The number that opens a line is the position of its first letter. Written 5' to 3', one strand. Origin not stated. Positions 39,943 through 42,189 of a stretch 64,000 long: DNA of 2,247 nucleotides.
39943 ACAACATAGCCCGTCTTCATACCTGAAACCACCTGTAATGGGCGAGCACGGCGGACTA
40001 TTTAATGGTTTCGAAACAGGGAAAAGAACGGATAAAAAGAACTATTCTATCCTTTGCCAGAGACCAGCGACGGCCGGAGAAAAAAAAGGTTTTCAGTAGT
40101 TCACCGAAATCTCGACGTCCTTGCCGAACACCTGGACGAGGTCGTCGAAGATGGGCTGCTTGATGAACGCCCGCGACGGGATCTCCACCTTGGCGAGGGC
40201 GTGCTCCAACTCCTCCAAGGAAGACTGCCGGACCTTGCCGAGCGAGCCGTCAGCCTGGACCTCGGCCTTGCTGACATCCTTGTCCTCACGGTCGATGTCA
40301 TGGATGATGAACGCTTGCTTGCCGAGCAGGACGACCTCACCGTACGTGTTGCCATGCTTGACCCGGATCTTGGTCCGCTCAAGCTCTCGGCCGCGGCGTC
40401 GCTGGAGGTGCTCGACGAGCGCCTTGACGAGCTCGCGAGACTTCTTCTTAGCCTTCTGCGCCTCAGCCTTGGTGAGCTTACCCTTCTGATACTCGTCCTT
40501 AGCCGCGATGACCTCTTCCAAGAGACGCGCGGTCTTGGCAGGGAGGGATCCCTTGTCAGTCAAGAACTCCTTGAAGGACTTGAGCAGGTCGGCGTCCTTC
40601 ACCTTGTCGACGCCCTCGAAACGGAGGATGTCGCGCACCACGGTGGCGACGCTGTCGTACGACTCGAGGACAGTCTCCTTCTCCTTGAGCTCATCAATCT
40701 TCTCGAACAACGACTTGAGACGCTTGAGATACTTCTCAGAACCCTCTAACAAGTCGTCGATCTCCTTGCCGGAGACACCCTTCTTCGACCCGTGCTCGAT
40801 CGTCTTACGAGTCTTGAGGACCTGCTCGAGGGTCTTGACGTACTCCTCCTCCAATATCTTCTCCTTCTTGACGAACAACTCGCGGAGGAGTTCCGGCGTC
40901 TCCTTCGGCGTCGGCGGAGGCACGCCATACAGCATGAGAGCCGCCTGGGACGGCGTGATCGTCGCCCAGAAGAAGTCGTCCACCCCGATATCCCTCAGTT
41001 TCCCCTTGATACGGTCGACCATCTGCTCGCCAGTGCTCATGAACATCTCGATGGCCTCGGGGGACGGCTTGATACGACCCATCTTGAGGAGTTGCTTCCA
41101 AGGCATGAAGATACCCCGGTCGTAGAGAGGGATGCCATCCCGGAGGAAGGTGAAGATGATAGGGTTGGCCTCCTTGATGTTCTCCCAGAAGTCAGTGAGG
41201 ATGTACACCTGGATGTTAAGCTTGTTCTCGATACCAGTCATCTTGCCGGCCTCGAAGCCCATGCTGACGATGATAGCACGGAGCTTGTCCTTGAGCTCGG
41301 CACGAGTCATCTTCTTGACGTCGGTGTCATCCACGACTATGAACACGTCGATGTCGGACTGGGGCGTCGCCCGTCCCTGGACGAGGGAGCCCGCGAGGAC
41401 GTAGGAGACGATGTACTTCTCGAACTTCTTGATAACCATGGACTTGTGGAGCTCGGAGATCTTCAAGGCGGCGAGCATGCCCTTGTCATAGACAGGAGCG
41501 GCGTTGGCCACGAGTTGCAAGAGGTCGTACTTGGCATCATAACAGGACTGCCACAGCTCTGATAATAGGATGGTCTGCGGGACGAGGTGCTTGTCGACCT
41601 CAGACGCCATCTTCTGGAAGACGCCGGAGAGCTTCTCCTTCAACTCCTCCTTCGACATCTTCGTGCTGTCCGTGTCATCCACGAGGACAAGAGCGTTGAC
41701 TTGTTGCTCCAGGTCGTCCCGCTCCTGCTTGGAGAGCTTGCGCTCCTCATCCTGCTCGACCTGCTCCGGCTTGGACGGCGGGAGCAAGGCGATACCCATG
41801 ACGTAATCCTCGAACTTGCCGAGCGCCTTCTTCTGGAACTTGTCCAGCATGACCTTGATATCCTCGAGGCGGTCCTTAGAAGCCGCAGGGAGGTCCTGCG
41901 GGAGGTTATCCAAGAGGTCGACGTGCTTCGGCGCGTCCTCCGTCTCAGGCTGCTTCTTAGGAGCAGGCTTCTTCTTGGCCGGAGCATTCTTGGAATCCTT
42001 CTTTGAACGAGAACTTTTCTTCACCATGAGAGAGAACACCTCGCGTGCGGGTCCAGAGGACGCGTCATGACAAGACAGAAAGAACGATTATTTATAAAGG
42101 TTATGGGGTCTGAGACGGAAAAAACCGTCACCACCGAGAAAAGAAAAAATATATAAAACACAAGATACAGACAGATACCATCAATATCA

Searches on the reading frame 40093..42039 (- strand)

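Call 51: search_protein_families(library=pfam, proteins=[window:40093-42039:-], max_evalue=0.00001)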
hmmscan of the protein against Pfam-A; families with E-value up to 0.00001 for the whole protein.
window:40093-42039:- (648 aa): 2 families
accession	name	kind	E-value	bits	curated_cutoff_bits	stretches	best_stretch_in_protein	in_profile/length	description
PF01909.29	NTP_transf_2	-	6.3e-07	30.1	21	1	207-252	12-60/93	Nucleotidyltransferase domain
PF18765.7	Polbeta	-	3.4e-06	27.6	26.9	0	203-256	4-58/93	Polymerase beta, Nucleotidyltransferase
